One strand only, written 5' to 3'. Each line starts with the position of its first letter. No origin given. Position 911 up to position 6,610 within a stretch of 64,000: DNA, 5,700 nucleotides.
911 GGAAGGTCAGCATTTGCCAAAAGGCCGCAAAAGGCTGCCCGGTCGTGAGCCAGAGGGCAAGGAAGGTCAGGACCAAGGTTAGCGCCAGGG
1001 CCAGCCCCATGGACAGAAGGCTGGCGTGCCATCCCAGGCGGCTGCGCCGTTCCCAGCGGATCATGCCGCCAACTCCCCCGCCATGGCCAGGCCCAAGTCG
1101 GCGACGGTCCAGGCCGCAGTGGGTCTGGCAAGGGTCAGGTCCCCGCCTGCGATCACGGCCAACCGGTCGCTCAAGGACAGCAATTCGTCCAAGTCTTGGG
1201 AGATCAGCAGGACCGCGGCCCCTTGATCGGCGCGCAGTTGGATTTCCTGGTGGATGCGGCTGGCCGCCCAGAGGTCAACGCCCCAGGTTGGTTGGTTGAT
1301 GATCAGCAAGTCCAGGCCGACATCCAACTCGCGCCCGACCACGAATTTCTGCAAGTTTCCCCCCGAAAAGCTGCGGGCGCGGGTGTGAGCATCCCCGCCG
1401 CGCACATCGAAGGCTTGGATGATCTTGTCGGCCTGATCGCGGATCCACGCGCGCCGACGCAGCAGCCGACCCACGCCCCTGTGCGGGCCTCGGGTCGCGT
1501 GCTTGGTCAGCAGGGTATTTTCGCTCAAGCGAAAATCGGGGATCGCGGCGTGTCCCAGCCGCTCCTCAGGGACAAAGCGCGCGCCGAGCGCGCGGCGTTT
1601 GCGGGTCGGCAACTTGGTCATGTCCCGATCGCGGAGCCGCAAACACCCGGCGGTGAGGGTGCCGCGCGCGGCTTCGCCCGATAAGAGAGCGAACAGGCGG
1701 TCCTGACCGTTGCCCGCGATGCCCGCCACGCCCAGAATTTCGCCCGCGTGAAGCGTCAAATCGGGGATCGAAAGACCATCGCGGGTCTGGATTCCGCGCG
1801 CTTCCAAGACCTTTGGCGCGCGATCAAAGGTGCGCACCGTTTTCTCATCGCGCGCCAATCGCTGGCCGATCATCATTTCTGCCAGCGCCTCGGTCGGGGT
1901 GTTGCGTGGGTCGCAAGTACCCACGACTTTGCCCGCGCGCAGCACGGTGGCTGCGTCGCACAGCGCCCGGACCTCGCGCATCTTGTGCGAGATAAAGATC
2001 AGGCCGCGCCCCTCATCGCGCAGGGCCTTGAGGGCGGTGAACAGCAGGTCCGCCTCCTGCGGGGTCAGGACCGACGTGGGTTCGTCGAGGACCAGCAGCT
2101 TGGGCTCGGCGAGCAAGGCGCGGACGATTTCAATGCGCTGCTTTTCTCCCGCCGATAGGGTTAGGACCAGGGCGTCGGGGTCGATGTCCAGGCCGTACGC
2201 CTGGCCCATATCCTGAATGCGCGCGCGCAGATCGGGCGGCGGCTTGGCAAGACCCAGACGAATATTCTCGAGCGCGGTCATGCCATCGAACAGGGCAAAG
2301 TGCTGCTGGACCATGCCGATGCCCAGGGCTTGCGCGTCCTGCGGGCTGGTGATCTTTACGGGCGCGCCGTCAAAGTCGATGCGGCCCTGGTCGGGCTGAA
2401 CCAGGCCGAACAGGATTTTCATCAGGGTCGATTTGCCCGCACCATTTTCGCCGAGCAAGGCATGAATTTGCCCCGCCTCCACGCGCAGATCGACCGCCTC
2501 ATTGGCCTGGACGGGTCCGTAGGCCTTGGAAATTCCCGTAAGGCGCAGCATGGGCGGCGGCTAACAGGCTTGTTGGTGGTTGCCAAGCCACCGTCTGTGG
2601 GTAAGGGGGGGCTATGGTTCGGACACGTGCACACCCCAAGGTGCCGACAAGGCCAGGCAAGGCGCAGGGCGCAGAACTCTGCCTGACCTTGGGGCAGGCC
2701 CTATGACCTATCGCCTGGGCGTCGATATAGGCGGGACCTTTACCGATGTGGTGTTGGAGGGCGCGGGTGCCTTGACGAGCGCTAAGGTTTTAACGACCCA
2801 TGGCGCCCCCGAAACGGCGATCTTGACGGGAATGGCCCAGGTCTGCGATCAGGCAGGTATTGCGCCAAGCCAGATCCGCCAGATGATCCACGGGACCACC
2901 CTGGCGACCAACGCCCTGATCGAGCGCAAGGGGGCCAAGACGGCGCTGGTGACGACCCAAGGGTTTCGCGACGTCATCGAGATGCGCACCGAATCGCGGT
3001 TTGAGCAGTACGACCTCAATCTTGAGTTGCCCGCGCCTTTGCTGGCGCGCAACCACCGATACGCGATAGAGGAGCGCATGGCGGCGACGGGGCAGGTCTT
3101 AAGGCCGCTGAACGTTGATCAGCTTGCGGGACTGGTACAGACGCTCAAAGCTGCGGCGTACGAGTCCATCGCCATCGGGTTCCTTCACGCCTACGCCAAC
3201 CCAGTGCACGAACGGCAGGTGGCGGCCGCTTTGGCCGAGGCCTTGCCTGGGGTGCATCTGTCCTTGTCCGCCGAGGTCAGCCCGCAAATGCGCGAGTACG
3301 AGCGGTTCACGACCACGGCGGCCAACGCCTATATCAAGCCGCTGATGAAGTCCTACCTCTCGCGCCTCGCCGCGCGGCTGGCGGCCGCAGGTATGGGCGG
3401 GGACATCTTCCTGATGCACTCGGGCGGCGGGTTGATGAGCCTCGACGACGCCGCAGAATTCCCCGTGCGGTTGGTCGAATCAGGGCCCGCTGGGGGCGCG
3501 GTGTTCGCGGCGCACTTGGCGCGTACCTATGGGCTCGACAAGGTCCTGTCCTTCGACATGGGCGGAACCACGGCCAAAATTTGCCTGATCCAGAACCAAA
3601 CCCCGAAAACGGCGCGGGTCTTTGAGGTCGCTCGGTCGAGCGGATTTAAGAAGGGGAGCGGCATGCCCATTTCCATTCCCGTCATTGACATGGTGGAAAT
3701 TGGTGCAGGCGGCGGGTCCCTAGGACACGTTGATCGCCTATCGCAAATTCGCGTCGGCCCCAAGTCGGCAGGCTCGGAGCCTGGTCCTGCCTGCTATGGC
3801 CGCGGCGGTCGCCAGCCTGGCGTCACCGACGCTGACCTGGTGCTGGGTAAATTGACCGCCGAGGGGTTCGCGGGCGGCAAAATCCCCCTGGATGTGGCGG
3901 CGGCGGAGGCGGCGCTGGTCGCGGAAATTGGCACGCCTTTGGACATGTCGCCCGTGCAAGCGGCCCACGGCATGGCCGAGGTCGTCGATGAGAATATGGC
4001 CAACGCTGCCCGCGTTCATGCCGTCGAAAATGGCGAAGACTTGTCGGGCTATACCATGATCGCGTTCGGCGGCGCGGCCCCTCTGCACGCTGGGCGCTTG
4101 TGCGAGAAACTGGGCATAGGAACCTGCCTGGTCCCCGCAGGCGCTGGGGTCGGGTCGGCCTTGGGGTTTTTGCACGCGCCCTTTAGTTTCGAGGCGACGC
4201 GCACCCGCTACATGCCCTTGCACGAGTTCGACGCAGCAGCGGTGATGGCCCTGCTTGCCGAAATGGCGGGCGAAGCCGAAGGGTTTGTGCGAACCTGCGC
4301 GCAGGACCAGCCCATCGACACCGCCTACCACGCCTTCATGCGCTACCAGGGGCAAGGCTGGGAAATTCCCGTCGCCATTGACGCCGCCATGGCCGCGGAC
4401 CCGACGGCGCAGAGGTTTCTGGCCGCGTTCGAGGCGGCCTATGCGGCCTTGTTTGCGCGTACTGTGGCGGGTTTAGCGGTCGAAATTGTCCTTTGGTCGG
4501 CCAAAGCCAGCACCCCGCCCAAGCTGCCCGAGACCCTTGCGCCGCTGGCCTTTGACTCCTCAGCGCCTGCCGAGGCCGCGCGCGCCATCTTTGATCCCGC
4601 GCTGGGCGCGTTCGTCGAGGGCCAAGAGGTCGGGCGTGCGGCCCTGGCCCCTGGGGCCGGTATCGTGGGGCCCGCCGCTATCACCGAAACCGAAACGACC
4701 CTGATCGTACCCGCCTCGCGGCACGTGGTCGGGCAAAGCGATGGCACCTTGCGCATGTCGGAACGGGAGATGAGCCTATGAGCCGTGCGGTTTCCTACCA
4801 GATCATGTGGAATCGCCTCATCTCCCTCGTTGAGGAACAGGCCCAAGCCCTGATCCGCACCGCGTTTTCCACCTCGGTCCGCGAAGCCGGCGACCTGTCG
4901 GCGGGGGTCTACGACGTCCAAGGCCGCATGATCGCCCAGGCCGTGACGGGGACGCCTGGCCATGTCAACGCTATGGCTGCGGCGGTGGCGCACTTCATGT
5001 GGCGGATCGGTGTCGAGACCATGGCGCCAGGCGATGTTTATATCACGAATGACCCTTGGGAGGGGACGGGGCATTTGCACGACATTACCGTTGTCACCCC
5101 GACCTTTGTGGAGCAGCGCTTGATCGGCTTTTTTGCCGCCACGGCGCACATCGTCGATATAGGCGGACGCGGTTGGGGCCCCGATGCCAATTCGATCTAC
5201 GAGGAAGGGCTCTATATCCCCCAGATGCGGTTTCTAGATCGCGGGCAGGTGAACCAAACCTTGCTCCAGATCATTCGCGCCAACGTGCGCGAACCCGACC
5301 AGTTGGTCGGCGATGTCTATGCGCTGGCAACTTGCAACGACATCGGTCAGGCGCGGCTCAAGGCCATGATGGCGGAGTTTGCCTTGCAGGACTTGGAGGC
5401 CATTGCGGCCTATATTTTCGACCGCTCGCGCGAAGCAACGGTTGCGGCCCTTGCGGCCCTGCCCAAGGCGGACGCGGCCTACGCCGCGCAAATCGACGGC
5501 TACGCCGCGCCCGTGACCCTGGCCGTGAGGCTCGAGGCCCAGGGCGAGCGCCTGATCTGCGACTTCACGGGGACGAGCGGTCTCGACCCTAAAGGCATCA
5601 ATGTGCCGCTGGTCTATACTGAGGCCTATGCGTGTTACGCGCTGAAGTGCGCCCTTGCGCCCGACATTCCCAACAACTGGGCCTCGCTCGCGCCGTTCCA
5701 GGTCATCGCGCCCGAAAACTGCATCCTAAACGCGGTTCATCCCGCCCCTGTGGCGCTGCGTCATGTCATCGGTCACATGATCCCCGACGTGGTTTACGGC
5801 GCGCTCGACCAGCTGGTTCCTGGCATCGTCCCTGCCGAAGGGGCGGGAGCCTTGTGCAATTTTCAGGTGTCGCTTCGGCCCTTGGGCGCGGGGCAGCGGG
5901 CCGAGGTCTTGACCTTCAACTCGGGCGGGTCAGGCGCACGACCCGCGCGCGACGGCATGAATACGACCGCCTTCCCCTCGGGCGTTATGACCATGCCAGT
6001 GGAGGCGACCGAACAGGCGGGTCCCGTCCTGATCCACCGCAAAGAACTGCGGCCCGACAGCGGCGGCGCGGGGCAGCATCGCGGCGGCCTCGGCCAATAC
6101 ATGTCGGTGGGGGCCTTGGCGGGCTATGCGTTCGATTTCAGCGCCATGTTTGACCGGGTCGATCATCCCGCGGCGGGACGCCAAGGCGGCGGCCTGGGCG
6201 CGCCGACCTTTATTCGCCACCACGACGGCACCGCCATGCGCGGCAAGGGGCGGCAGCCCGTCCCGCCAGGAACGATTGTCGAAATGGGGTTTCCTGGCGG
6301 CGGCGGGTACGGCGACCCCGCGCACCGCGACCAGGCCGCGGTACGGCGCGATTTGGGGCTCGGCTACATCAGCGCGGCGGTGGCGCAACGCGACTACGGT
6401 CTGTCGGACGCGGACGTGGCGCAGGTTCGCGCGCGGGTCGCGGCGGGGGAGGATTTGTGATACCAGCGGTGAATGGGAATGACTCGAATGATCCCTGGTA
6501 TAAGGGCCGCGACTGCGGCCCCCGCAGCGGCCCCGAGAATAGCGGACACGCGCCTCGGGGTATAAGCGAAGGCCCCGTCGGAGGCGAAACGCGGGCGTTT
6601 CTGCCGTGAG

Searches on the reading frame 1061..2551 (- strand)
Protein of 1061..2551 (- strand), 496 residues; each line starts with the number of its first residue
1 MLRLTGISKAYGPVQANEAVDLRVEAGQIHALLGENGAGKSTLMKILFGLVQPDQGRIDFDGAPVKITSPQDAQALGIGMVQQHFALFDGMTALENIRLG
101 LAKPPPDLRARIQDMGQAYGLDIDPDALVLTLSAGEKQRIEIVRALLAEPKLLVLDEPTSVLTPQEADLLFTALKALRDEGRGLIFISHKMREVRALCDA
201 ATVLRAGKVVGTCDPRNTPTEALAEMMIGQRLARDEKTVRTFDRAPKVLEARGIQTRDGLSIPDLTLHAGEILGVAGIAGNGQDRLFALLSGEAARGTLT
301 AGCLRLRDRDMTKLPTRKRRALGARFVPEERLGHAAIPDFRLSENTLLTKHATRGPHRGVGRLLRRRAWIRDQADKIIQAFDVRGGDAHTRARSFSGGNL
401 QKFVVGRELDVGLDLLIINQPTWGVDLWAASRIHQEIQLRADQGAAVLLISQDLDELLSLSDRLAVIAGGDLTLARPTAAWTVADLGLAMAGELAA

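Call 27: search_protein_families(library=padloc, alignment_id=A2, max_evalue=0.0001)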
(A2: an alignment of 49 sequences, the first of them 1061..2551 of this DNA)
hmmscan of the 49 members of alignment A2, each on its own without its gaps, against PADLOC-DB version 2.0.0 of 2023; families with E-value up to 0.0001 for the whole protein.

A. member 1, window:1061-2551:- (496 aa): 6 families
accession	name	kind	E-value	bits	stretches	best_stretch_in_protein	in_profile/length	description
PDLC04135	mad3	-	1.2e-27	95.5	2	129-206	261-339/374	mads_3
PDLC04140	mad8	-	6.4e-12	43.6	1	17-199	17-242/314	mads_8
PDLC02980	AriA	-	1.9e-08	32.6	0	29-69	1-47/304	-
PDLC02914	ATPase-Toprim_I-B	-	1.6e-06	25.6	0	19-53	17-51/443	-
PDLC04213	HEC-02A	-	2.8e-06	25.1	0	28-73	24-69/337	-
PDLC04214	HEC-02A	-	8.3e-05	20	0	25-51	20-46/338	-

B. families by the number of members that match (of 49 scanned): 46 families (the first 25 are shown)
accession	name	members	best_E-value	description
PDLC04135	mad3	2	8e-30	mads_3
PDLC04140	mad8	2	6.4e-12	mads_8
PDLC04154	HEC-06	1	1.6e-49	-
PDLC04157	HEC-06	1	4.8e-44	-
PDLC04155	HEC-06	1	1.1e-41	-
PDLC02687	Orf5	1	5.7e-38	Orf5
PDLC02695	Orf5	1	3e-35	Orf5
PDLC02693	Orf5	1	6.5e-31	Orf5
PDLC04579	PDC-M32B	1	7.3e-27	-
PDLC02700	Orf5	1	4.5e-26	Orf5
PDLC02701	Orf5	1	4.7e-26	Orf5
PDLC04578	PDC-M32B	1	1.7e-23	-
PDLC02686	Orf5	1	2.1e-23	Orf5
PDLC02691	Orf5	1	9.1e-23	Orf5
PDLC02692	Orf5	1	3e-20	Orf5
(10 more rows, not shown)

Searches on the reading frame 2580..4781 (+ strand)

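Call 66: search_protein_families(library=ncbifam, proteins=[window:2580-4781:+], max_evalue=1e-10)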
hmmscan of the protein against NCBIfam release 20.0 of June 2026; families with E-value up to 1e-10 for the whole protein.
window:2580-4781:+ (733 aa): 3 families
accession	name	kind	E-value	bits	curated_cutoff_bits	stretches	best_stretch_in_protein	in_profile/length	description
NF050156.1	CapLactmsAlpCapA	equivalog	3.5e-136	455.2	1000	1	44-728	1-687/689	caprolactamase subunit alpha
NF042975.2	AcphenoCarb_ApcC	equivalog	2.4e-69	234.3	1500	1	46-716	11-699/733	acetophenone carboxylase subunit gamma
NF042960.1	AcphenoCarb_ApcA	equivalog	6.4e-37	127.1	1250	1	46-518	4-456/658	acetophenone carboxylase subunit alpha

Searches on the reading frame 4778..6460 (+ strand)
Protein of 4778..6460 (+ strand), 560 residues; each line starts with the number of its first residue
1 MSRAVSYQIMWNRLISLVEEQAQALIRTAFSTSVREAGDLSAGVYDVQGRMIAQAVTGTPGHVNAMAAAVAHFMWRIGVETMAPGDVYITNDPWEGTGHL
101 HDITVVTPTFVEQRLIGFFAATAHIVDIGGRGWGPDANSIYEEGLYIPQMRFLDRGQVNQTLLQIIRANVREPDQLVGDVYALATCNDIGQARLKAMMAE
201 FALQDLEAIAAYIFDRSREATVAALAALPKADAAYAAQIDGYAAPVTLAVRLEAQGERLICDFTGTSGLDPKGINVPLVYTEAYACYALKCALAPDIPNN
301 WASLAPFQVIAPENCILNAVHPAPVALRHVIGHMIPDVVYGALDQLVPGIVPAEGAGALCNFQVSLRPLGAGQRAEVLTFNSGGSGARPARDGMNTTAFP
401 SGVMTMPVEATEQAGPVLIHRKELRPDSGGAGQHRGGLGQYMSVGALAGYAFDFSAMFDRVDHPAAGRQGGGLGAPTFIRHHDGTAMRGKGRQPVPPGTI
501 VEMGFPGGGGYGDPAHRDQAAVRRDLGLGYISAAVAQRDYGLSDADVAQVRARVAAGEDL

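Call 66: search_protein_families(library=ncbifam, proteins=[window:4778-6460:+], max_evalue=1e-10)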
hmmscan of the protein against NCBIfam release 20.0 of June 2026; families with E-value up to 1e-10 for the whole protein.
window:4778-6460:+ (560 aa): 2 families
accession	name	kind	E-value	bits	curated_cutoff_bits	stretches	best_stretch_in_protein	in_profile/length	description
NF050157.1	CapLactmsBetCapB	equivalog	1.6e-43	148.8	1000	2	20-229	19-229/577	caprolactamase subunit beta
NF042976.1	AcphenoCarb_ApcD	equivalog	1.9e-21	76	1500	1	5-440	32-483/685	acetophenone carboxylase subunit delta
